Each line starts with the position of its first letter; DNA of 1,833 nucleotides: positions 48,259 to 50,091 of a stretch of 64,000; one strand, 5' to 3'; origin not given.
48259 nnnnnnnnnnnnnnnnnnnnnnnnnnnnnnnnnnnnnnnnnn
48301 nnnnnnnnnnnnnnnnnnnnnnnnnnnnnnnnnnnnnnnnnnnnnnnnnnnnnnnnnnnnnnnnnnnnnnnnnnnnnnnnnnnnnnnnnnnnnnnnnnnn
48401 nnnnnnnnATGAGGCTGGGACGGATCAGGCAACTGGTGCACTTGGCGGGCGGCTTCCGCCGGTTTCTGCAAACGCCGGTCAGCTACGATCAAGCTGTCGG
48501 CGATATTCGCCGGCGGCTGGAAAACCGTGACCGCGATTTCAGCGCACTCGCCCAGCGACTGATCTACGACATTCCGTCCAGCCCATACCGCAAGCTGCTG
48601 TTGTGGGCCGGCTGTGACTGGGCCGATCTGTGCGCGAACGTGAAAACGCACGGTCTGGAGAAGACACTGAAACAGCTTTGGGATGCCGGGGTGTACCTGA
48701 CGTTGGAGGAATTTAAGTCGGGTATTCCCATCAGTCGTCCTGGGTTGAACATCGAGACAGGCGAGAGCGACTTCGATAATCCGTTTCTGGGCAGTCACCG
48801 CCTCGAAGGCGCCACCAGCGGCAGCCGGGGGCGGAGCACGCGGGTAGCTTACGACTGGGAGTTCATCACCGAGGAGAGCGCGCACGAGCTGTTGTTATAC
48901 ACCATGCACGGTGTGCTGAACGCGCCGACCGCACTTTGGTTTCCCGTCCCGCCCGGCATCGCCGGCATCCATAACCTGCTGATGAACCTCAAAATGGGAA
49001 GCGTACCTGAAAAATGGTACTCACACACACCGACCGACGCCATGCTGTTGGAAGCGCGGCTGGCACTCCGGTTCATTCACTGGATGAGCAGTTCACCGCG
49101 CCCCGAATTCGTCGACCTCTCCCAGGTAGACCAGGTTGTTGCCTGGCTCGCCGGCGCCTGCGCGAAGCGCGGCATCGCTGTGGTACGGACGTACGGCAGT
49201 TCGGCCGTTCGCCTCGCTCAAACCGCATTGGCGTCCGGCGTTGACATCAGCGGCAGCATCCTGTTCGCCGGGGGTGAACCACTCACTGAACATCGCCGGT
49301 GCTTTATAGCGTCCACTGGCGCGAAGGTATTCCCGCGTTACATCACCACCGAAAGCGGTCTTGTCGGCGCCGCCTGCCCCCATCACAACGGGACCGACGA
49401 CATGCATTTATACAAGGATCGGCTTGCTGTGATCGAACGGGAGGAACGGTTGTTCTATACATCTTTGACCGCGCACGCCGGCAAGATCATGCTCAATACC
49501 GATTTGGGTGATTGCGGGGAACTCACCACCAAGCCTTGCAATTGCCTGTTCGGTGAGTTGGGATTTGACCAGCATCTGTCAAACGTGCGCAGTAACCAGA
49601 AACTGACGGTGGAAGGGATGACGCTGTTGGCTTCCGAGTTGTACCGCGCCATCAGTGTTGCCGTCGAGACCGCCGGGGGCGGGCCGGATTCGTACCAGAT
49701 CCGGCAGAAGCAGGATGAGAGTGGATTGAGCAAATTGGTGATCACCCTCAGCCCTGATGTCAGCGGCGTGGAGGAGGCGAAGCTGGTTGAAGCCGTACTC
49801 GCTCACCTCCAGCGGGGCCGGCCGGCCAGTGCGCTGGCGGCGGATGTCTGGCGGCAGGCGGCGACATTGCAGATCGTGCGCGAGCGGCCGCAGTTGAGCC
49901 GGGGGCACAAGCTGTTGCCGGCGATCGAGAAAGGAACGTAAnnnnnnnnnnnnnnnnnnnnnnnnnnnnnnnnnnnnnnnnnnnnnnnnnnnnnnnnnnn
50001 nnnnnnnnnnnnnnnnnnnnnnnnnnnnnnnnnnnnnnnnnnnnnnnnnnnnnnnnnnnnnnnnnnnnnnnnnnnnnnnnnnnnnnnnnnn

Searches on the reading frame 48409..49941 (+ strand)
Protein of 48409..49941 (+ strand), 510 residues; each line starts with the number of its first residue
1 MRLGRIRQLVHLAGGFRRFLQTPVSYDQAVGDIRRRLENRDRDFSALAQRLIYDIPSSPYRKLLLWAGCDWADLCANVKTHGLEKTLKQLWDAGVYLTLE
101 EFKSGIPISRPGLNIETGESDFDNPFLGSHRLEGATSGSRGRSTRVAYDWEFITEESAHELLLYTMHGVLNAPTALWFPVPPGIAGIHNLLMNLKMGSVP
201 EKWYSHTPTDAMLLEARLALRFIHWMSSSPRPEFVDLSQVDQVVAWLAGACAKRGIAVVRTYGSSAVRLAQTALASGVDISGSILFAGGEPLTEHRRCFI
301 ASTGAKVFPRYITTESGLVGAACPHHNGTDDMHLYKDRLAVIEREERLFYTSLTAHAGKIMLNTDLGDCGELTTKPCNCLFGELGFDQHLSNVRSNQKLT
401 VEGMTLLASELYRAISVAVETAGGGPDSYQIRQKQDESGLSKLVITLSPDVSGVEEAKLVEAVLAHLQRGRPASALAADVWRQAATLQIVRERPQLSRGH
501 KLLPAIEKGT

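Call 3: search_protein_families(library=pfam, proteins=[window:48409-49941:+], max_evalue=0.01)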
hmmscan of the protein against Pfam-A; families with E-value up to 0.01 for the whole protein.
window:48409-49941:+ (510 aa): 0 families

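Call 4: search_protein_families(library=ncbifam, proteins=[window:48409-49941:+], max_evalue=0.01)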
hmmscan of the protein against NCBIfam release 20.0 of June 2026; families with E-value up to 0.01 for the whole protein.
window:48409-49941:+ (510 aa): 0 families

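Call 43: search_solved_structures(query=window:48409-49941:+, max_evalue=10, show_alignments=1)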
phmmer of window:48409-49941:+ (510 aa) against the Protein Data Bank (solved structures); distinct sequences matched with E-value up to 10: 2.
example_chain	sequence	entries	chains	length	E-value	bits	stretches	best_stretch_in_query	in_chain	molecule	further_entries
9s3l_A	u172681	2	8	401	0.00077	21.2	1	286-379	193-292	Phenylacetate-CoA ligase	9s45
4oqj_A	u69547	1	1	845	0.17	13.5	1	21-74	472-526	PKS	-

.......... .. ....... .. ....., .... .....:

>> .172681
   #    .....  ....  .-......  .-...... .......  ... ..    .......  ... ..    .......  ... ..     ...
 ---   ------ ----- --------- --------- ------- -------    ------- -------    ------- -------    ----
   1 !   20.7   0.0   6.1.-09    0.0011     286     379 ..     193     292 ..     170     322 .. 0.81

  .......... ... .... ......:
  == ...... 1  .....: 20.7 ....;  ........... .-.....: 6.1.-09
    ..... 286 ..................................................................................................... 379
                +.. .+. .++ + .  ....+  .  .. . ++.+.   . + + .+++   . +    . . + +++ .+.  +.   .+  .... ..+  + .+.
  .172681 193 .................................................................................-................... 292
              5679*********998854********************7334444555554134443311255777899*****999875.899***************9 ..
